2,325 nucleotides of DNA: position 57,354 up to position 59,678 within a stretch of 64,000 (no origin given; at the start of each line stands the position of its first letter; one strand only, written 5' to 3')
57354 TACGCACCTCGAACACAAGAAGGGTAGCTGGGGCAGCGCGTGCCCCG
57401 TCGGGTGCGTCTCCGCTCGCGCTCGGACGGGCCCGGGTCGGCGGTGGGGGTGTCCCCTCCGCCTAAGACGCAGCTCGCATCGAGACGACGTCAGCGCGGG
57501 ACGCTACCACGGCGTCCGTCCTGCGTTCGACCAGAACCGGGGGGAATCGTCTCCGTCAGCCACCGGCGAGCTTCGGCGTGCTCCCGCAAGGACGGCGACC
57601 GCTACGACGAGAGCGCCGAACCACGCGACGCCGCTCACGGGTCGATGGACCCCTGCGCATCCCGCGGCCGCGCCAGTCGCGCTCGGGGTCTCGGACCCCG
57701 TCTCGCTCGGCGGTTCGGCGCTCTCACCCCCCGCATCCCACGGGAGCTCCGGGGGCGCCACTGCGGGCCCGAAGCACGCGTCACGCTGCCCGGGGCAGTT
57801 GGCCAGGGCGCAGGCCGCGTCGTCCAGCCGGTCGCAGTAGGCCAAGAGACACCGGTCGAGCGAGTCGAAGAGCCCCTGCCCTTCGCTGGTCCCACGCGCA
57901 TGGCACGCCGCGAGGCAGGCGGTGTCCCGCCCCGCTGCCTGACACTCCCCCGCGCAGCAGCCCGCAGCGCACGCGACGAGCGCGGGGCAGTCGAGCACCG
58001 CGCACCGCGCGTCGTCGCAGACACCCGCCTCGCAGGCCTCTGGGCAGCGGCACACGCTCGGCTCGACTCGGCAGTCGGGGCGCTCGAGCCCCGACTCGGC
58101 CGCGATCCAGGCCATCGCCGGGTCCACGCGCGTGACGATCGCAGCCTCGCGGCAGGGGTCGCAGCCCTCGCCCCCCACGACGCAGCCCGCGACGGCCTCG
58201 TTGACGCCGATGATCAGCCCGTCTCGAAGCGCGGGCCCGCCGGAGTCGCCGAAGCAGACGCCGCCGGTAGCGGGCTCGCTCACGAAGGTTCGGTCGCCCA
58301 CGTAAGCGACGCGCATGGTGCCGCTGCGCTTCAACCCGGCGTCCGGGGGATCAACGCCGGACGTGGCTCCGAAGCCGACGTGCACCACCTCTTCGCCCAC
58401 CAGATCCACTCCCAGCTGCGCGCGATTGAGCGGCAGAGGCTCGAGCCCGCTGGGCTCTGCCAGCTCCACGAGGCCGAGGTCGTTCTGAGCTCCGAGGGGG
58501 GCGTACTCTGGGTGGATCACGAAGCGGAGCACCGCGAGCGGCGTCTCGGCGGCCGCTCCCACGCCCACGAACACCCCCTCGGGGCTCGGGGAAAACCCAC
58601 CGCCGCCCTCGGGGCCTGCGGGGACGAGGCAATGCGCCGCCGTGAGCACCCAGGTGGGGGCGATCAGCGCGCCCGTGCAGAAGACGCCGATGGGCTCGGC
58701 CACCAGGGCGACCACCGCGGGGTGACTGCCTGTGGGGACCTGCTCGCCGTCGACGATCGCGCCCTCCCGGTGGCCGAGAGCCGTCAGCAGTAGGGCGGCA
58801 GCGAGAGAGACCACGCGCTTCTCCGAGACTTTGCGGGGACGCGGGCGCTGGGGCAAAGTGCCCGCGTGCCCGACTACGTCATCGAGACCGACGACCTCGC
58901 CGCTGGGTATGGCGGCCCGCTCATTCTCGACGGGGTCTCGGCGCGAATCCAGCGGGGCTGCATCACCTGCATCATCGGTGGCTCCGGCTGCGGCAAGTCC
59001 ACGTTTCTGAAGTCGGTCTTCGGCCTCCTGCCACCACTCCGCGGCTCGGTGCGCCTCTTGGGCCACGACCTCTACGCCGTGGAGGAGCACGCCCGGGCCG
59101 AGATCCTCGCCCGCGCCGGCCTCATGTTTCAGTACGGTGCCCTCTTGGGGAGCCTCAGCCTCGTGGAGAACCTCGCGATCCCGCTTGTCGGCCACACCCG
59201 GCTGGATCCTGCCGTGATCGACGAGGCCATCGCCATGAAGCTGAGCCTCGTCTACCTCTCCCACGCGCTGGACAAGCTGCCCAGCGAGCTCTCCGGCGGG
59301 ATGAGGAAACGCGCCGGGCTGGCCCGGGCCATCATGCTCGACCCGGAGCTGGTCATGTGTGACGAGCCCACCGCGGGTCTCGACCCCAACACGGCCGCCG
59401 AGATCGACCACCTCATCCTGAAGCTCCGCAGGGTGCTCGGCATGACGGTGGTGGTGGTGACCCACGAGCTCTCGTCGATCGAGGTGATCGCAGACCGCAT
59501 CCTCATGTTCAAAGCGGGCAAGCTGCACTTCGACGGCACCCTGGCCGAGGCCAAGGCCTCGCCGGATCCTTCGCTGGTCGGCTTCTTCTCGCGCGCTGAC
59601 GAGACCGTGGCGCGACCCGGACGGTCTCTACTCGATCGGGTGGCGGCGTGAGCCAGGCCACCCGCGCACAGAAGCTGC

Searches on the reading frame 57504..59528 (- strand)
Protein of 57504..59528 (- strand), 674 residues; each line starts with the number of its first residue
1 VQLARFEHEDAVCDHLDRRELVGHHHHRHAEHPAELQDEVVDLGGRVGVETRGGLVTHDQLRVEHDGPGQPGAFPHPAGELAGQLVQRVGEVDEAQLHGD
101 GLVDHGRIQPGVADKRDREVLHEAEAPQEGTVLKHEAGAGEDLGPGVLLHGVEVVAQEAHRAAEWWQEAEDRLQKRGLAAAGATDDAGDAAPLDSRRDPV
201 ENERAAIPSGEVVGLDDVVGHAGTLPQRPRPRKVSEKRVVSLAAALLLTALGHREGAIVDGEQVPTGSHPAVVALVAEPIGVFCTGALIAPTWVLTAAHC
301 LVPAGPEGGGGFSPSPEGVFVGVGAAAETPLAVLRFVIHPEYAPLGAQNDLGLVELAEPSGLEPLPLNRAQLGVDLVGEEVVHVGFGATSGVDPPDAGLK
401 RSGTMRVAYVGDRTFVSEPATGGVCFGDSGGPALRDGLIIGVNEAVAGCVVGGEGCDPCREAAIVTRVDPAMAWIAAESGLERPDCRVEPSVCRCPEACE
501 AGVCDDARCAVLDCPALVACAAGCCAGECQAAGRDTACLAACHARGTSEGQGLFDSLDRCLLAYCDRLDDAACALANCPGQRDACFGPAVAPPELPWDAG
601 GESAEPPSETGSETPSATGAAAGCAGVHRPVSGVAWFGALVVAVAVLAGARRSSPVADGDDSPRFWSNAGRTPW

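Call 80: search_protein_families(library=pfam, proteins=[window:57504-59528:-], max_evalue=0.001)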
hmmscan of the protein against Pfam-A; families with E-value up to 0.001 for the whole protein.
window:57504-59528:- (674 aa): 1 family
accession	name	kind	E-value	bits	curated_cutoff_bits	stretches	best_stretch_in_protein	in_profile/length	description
PF00089.32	Trypsin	-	2.5e-23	83.5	20.6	1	258-475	1-220/220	Trypsin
